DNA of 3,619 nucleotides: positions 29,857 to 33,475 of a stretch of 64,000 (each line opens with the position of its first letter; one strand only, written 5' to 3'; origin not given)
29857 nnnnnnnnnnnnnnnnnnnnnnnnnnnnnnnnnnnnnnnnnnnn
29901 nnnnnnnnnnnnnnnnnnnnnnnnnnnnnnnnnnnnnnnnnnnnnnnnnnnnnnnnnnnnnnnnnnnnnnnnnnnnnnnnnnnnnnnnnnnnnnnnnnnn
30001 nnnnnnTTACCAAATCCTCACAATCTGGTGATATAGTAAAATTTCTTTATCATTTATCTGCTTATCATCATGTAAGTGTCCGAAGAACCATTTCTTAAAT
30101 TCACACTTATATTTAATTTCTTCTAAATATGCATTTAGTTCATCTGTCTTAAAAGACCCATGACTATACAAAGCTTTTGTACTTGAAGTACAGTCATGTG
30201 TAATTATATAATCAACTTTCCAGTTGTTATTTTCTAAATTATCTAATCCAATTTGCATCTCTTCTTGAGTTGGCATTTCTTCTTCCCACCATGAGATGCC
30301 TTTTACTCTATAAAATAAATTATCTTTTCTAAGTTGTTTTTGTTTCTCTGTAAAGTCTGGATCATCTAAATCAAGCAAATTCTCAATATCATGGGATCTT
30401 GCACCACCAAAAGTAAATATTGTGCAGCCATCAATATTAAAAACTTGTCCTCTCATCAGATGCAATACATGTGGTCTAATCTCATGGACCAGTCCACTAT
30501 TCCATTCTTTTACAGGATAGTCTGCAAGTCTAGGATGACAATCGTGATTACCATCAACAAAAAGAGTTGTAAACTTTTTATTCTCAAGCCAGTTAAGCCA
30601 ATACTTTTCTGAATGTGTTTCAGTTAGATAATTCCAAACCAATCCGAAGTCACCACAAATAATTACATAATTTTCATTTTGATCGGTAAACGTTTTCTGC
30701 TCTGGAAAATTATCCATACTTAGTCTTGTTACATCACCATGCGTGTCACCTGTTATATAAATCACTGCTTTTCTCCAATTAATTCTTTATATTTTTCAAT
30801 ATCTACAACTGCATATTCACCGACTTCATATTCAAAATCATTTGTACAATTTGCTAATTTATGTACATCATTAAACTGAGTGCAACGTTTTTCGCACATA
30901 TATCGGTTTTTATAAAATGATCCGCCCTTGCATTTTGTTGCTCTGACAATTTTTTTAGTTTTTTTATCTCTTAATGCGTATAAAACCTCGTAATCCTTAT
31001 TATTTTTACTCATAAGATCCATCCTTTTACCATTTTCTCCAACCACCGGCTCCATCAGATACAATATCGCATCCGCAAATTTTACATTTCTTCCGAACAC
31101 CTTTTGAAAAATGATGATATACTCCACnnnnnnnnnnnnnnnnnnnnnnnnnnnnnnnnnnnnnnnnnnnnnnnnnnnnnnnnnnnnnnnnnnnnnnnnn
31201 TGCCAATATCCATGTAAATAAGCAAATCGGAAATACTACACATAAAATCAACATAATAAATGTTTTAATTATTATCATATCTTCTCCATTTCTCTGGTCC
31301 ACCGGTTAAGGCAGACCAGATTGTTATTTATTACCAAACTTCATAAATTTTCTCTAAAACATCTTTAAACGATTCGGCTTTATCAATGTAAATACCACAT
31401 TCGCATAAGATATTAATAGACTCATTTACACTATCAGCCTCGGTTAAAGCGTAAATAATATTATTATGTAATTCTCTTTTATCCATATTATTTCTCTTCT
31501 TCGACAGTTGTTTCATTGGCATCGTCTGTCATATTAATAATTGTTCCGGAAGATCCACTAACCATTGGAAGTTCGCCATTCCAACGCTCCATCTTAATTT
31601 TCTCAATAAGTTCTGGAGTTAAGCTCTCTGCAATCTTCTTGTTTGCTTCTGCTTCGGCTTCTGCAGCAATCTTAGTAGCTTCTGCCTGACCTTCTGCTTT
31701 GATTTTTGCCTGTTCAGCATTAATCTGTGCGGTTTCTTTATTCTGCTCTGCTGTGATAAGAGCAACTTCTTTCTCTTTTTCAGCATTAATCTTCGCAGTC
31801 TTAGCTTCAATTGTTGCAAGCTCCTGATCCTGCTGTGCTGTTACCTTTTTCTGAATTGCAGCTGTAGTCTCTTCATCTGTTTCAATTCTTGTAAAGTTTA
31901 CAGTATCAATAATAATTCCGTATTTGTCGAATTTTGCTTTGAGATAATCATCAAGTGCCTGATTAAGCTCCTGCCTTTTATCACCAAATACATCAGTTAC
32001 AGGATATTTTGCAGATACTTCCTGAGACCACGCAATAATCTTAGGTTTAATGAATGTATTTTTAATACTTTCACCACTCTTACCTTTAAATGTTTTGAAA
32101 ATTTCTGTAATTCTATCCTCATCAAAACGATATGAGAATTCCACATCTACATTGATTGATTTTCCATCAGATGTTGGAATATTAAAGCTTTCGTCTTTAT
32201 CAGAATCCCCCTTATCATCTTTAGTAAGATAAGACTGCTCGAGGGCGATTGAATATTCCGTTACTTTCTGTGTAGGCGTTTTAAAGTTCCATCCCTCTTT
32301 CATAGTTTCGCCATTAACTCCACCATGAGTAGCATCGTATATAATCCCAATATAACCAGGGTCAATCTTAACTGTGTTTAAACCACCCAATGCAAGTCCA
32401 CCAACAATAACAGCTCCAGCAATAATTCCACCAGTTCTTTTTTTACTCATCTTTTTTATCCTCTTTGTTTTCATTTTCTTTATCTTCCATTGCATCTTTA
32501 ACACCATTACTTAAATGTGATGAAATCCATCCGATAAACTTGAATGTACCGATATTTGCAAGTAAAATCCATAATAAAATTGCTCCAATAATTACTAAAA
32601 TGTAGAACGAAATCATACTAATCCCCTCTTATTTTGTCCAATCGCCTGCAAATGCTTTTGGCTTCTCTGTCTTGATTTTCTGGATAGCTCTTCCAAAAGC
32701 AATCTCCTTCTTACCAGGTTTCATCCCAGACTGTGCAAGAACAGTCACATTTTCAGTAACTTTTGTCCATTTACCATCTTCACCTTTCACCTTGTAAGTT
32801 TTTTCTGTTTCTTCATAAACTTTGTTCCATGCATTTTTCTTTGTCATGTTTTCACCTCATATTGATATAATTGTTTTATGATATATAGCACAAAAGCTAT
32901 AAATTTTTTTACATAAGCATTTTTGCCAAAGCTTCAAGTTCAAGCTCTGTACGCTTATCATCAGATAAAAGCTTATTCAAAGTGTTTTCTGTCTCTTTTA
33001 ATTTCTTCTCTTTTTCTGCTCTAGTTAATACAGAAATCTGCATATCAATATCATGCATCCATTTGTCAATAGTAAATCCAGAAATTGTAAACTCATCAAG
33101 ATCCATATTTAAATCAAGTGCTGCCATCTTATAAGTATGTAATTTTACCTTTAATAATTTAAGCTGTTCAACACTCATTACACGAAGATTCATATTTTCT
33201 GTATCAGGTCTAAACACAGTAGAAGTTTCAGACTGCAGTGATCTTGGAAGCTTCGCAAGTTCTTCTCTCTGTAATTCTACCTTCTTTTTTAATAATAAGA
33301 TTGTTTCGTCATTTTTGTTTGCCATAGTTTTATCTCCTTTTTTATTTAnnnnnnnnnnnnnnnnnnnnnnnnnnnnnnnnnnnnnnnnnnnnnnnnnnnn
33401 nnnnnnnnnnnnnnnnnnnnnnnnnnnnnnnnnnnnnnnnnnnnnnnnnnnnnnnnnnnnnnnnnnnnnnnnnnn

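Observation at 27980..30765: Candidate ADP-ribose processing or anti-defence trio: AAA+ ATPase, bacterial-type PARG macrodomain and metallophosphoesterase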

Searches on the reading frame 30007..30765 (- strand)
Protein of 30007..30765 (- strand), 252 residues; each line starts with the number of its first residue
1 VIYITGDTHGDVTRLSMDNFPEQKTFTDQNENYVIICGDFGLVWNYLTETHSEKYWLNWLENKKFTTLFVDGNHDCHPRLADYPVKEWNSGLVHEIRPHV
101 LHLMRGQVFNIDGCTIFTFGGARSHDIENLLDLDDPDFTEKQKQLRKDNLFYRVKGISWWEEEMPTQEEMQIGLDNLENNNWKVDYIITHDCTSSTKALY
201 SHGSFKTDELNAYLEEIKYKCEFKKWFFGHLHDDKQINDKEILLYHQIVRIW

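Call 3: search_protein_families(library=pfam, proteins=[window:30007-30765:-], max_evalue=0.01)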
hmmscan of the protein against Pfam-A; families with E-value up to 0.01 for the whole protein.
window:30007-30765:- (252 aa): 0 families

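Call 4: search_protein_families(library=ncbifam, proteins=[window:30007-30765:-], max_evalue=0.01)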
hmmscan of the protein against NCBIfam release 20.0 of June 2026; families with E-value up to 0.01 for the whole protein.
window:30007-30765:- (252 aa): 1 family
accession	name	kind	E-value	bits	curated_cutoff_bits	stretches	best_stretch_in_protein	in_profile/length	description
TIGR03729.1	acc_ester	subfamily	0.00059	19.3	148.25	1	3-247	3-234/239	putative phosphoesterase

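Call 5: search_protein_families(library=phrogs, proteins=[window:30007-30765:-], max_evalue=0.001)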
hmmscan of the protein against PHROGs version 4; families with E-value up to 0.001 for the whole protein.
window:30007-30765:- (252 aa): 1 family
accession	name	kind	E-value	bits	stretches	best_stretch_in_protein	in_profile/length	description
phrog_1649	-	other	8.7e-39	134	1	1-237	37-257/308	metallo-phosphoesterase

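Call 8: search_protein_families(library=padloc, proteins=[window:30007-30765:-], max_evalue=0.01)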
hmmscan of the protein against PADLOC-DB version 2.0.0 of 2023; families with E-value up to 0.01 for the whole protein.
window:30007-30765:- (252 aa): 0 families

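Call 16: search_solved_structures(query=window:30007-30765:-, max_evalue=1, show_alignments=2)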
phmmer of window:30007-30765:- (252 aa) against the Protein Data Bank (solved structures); distinct sequences matched with E-value up to 1: 0.

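Call 47: find_homologous_proteins(query=window:30007-30765:-, max_evalue=0.00001)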
Query window:30007-30765:- (252 aa): 7950 proteins with E <= 0.00001 among 8000 candidates; the best 120 are listed.
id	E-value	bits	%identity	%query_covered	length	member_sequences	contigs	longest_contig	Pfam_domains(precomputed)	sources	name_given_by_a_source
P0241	2.6e-161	553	92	100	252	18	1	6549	-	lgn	-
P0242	5.5e-161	552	92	100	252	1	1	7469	-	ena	-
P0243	1.1e-160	551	92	100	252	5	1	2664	-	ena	-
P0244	4.1e-160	549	92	100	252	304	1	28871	-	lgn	-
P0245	5.8e-157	539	89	100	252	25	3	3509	-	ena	-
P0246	2.8e-153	527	87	100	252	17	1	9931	PF00149.34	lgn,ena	-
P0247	5.7e-144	496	83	100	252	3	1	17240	-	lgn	-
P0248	2.5e-143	494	81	100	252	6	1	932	-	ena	-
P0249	5.0e-140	484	80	100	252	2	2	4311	PF00149.34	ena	-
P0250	1.6e-135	469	78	100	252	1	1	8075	PF00149.34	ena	-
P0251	3.7e-119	415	74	100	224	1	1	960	-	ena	-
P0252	4.0e-112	392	94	70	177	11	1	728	-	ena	-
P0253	1.8e-104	367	62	100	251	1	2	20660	PF00149.34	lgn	-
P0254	1.1e-102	361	53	77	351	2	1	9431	PF00149.34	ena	-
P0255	2.3e-101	357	63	100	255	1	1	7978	PF00149.34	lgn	-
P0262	1.5e-98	347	63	100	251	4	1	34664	PF00149.34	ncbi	-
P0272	1.5e-95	338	60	100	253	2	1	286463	-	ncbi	-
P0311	2.9e-92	327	58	100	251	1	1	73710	PF00149.34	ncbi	-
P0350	4.6e-91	323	58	100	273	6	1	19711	PF00149.34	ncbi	-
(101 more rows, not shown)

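Call 48: list_cluster_members(proteins=[P0272, P0262, P0311, P0350, P0061, P0102, P0009, P0184, P0132, P0158])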
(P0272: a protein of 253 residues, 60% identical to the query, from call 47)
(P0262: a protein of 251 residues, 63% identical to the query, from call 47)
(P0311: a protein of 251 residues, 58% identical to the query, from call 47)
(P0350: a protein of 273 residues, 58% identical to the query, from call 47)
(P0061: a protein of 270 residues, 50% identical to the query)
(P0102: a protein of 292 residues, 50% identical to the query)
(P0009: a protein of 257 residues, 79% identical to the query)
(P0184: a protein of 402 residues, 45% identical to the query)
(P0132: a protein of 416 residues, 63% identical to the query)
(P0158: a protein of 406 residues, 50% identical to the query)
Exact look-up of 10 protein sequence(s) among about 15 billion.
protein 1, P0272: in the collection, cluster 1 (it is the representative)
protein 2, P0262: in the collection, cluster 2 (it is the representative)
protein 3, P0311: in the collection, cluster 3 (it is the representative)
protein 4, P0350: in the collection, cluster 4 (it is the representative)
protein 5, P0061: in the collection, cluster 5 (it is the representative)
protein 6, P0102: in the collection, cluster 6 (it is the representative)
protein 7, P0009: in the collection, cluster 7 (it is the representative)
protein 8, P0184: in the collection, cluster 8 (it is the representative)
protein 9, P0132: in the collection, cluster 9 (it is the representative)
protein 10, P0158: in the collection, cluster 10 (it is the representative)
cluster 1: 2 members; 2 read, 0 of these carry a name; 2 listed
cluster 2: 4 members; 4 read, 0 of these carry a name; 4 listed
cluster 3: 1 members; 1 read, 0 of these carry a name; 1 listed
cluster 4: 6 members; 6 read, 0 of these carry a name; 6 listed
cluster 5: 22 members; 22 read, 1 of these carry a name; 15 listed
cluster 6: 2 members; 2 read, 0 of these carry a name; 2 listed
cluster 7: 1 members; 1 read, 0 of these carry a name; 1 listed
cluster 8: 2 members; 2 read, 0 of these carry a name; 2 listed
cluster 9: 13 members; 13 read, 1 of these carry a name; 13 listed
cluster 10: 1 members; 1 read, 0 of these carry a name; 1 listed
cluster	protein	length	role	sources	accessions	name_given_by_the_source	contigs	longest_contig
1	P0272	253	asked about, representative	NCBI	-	-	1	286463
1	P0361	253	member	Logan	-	-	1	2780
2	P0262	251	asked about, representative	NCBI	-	-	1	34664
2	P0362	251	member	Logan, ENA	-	-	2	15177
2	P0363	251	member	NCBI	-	-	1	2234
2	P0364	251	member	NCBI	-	-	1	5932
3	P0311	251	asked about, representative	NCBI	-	-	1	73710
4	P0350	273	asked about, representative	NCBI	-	-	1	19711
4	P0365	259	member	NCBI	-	-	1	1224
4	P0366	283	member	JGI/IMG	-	-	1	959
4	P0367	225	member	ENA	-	-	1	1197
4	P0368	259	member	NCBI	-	-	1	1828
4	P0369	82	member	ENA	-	-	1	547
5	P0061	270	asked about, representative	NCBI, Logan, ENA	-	-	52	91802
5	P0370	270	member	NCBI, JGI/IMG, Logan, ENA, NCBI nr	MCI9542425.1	MAG: TIGR02452 family protein [Lachnospiraceae bacterium] | TIGR02452 family protein [Lachnospiraceae bacterium]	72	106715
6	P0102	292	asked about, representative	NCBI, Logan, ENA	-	-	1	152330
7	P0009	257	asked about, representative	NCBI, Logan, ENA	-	-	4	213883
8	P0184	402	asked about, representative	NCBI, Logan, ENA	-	-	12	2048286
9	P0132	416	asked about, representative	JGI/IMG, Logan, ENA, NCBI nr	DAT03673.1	SpoVK/Ycf46/Vps4 family AAA+-type ATPase | MAG TPA: ATPase [Caudoviricetes sp.]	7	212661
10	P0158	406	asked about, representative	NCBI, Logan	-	-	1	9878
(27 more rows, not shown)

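Call 50: find_encoding_contigs(protein=P0272, flank=6000, max_places=2)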
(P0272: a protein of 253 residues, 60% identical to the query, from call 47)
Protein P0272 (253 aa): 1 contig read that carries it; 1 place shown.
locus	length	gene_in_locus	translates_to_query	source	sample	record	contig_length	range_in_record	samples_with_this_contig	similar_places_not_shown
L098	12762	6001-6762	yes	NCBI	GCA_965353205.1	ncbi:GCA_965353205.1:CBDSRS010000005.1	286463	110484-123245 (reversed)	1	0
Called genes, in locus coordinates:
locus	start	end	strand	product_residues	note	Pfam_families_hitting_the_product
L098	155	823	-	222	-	-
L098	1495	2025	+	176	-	-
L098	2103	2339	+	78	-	-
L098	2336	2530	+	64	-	-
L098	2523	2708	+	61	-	-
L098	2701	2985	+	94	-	-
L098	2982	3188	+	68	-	-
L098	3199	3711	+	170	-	PF09643:YopX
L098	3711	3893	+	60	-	-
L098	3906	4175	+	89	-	-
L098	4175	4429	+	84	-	-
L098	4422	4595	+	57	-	-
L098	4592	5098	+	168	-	-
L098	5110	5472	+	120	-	-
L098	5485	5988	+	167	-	-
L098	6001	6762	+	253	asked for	-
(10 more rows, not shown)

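Call 62: predict_structure(alignment_id=A3)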
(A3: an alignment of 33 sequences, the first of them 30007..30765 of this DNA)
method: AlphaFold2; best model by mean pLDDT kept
length: 252 residues; sequences in the alignment: 33
mean_pLDDT: 93.6   pTM: 0.90
mean pLDDT of the five models: 93.6, 93.2, 93.2, 91.7, 90.0
residues with pLDDT >= 90: 208; 70-90: 42; 50-70: 2; < 50: 0
segments of 3 or more residues with pLDDT < 50: none
pLDDT, mean of each block of 10 residues (from residue 1): 95 94 93 96 90 97 98 89 97 98 98 97 80 93 94 81 92 98 98 92 85 98 97 93 96 94
secondary structure, 60 per line:
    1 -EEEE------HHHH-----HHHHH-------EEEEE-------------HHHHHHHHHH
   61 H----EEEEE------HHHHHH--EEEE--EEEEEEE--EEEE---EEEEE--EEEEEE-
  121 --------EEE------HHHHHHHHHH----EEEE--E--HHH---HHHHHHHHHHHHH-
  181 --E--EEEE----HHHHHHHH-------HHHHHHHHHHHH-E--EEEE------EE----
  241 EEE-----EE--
elements in order: E2-5 H12-15 H21-25 E33-37 H51-61 E66-70 H77-82 E85-88 E91-97 E100-103 E107-111 E114-119 E129-131 H138-147 E152-155 H167-179 E186-189 H194-201 H209-220 E225-228 E241-243

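Call 68: fold_search(model_id=the predicted structure, library=pdb)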
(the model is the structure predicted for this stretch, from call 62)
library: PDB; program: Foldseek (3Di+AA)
matches with E <= 10: 351; with E <= 0.001: 5
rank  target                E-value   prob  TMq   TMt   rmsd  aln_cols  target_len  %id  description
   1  5k78_A                8.8e-06  1.00  0.60  0.45   6.8       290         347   16  Dbr1 in complex with 16-mer branched RNA (released 2016-12-07)
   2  8ro2_L1               8.9e-05  1.00  0.53  0.49   7.9       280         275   12  Integrative Structure of the human intron lariat Spliceosome (ILS'') (released 2024-09-18)
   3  5k8k                  1.6e-04  1.00  0.38  0.40  14.5       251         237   14  Structure of the Haemophilus influenzae LpxH-lipid X complex (released 2016-08-10)
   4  7dog_A                2.4e-04  1.00  0.47  0.38  10.3       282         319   15  Crystal structure of a nuclease and capping domain of SbcD from Staphylococcus aureus (released 2021-05-05)
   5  8ro1_L1               5.0e-04  1.00  0.55  0.32   5.4       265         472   12  Structure of the C. elegans Intron Lariat Spliceosome double-primed for disassembly (ILS'') (released 2024-08-07)
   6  3ive                  2.0e-03  0.97  0.39  0.23   9.0       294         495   12  Putative 5'-Nucleotidase (c4898) from Escherichia Coli in complex with Cytidine (released 2009-09-29)
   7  3ivd_B                4.8e-03  0.93  0.39  0.23   9.2       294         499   13  Putative 5'-Nucleotidase (c4898) from Escherichia Coli in complex with Uridine (released 2009-09-29)
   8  4nzv_B                5.7e-03  0.99  0.43  0.35   9.4       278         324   10  DNA Double-Strand Break Repair Pathway Choice Is Directed by Distinct MRE11 Nuclease Activities (released 2014-01-08)
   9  3h64_D                5.7e-03  0.84  0.32  0.28  11.4       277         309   16  Catalytic domain of human Serine/Threonine Phosphatase 5 (PP5c) with two Mn2+ atoms complexed with endothall (released 2009-09-29)
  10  6x1z_B                7.2e-03  0.98  0.43  0.35   9.0       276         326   12  Mre11 dimer in complex with small molecule modulator PFMJ (released 2020-06-10)
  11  3qg5_C                7.6e-03  0.98  0.43  0.32   9.1       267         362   12  The Mre11:Rad50 complex forms an ATP dependent molecular clamp in DNA double-strand break repair (released 2011-04-20)
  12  1wao_1                9.1e-03  0.80  0.34  0.21  12.8       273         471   16  PP5 structure (released 2005-02-22)
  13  2hy1                  9.6e-03  0.98  0.45  0.49  12.5       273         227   11  Crystal structure of Rv0805 (released 2006-12-26)
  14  6t8h_A                9.6e-03  0.80  0.34  0.22  11.7       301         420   11  Cryo-EM structure of the DNA-bound PolD-PCNA processive complex from P. abyssi (released 2020-03-04)
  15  6zej_I                1.1e-02  0.66  0.31  0.24  13.4       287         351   11  Structure of PP1-Phactr1 chimera [PP1(7-304) + linker (SGSGS) + Phactr1(526-580)] (released 2020-09-30)
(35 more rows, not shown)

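Call 88: search_protein_families(library=ncbifam, proteins=[window:30007-30765:-], max_evalue=0.01)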
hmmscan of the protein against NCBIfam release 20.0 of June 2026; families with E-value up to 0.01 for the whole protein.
window:30007-30765:- (252 aa): 1 family
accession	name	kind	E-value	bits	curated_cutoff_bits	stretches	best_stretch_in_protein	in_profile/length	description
TIGR03729.1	acc_ester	subfamily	0.00059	19.3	148.25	1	3-247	3-234/239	putative phosphoesterase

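Call 89: search_dna_similar(query=window:30007-30765:-, collection=phages, mode=protein, max_rows=40, rows=spread)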
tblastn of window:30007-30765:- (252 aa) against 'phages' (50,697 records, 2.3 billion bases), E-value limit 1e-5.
Records with a match: 14; places in all: 14; records where one place covers at least 80% of the query: 9.
Best place of each record, by identity: <60% 14.
By first word of the organism name: Bacteriophage 9; Mycobacterium 2; Rhodococcus 2; Oscillospirales 1.
By host as written in the record: - 9; Mycobacterium smegmatis mc2 155 2; Rhodococcus erythropolis RIA 643 2; Oscillospirales 1.
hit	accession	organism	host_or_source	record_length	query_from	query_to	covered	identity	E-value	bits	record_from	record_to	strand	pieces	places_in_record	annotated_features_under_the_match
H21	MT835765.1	Bacteriophage sp.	human fecal samples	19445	2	251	99%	49.0%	6e-71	241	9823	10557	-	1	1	record has no annotation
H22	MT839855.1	Bacteriophage sp.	human fecal samples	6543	2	251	91%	48.3%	8e-54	234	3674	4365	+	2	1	record has no annotation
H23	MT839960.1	Bacteriophage sp.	human fecal samples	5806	1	251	100%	42.2%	5e-58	204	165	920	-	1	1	record has no annotation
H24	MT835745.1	Bacteriophage sp.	human fecal samples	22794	1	251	100%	36.5%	1e-37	145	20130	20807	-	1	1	record has no annotation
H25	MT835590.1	Bacteriophage sp.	human fecal samples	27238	1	249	99%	36.5%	2e-44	164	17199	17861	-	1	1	record has no annotation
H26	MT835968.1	Bacteriophage sp.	human fecal samples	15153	2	251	99%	35.7%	6e-42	157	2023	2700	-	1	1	record has no annotation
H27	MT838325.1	Bacteriophage sp.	human fecal samples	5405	1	251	100%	33.5%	2e-40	153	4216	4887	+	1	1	record has no annotation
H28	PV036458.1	Oscillospirales phage IMGVR 15609780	Oscillospirales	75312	1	249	99%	31.8%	8e-24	105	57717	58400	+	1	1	metallo-phosphoesterase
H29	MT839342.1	Bacteriophage sp.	human fecal samples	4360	1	251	100%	31.5%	5e-36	140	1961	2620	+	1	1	record has no annotation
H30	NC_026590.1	Mycobacterium phage Gaia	Mycobacterium smegmatis mc2 155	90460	2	197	78%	28.9%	2e-7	57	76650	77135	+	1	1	143: metallo-phosphoesterase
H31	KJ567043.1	Mycobacterium phage Gaia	Mycobacterium smegmatis mc2 155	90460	2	197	78%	28.9%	2e-7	57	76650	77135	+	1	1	143: metallophosphoesterase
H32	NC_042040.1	Rhodococcus phage Trina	Rhodococcus erythropolis RIA 643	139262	25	196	68%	28.7%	2e-8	60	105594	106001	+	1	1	metallo-phosphoesterase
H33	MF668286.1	Rhodococcus phage Trina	Rhodococcus erythropolis RIA 643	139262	25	196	68%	28.7%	2e-8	60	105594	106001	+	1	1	metallophosphoesterase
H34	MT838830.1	Bacteriophage sp.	human fecal samples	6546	82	248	66%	26.9%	5e-10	65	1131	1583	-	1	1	record has no annotation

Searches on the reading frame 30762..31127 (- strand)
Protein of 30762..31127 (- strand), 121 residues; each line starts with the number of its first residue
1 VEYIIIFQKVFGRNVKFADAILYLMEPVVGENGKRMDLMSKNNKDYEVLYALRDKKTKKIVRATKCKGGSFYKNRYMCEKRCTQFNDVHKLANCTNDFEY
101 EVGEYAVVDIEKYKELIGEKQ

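Call 3: search_protein_families(library=pfam, proteins=[window:30762-31127:-], max_evalue=0.01)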
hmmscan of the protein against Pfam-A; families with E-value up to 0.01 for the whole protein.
window:30762-31127:- (121 aa): 0 families

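Call 4: search_protein_families(library=ncbifam, proteins=[window:30762-31127:-], max_evalue=0.01)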
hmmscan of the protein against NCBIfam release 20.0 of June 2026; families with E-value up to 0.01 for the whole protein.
window:30762-31127:- (121 aa): 0 families

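Call 5: search_protein_families(library=phrogs, proteins=[window:30762-31127:-], max_evalue=0.001)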
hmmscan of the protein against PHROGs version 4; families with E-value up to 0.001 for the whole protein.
window:30762-31127:- (121 aa): 0 families

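Call 8: search_protein_families(library=padloc, proteins=[window:30762-31127:-], max_evalue=0.01)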
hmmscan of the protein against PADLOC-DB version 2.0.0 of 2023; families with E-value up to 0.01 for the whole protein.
window:30762-31127:- (121 aa): 0 families

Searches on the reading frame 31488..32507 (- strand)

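Call 3: search_protein_families(library=pfam, proteins=[window:31488-32507:-], max_evalue=0.01)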
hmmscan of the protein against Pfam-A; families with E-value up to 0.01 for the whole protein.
window:31488-32507:- (339 aa): 1 family
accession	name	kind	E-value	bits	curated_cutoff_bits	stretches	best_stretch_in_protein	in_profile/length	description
PF01145.31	Band_7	-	1.8e-24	87.2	23.6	1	47-244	2-174/176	SPFH domain / Band 7 family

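Call 4: search_protein_families(library=ncbifam, proteins=[window:31488-32507:-], max_evalue=0.01)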
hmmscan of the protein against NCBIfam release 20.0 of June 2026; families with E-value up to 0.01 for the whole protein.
window:31488-32507:- (339 aa): 1 family
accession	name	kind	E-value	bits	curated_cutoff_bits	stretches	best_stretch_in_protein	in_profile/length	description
TIGR02013.1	rpoB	equivalog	0.0036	15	801.15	1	172-295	859-979/1238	DNA-directed RNA polymerase subunit beta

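Call 5: search_protein_families(library=phrogs, proteins=[window:31488-32507:-], max_evalue=0.001)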
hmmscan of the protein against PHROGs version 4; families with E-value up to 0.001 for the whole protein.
window:31488-32507:- (339 aa): 2 families
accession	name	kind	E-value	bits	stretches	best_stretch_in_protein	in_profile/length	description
phrog_200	-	other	1.6e-61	209.5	2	9-247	66-295/379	lipoprotein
phrog_38808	-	unknown function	0.0002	22.6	1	270-323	7-64/68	-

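Call 8: search_protein_families(library=padloc, proteins=[window:31488-32507:-], max_evalue=0.01)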
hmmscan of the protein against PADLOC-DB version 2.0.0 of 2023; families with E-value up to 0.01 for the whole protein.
window:31488-32507:- (339 aa): 0 families

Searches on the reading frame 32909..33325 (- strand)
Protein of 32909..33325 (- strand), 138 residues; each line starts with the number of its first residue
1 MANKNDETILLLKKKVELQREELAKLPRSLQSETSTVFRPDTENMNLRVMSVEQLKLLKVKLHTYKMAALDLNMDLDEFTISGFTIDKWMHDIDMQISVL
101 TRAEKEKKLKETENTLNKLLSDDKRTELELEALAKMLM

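Call 3: search_protein_families(library=pfam, proteins=[window:32909-33325:-], max_evalue=0.01)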
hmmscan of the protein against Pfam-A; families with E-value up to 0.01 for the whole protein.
window:32909-33325:- (138 aa): 0 families

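Call 4: search_protein_families(library=ncbifam, proteins=[window:32909-33325:-], max_evalue=0.01)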
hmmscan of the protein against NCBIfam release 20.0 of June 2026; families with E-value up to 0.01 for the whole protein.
window:32909-33325:- (138 aa): 0 families

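Call 5: search_protein_families(library=phrogs, proteins=[window:32909-33325:-], max_evalue=0.001)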
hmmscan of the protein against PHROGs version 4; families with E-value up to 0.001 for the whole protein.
window:32909-33325:- (138 aa): 1 family
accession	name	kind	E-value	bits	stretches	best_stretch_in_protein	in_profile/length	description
phrog_2574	-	unknown function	4.3e-34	118.6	1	1-137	1-138/140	-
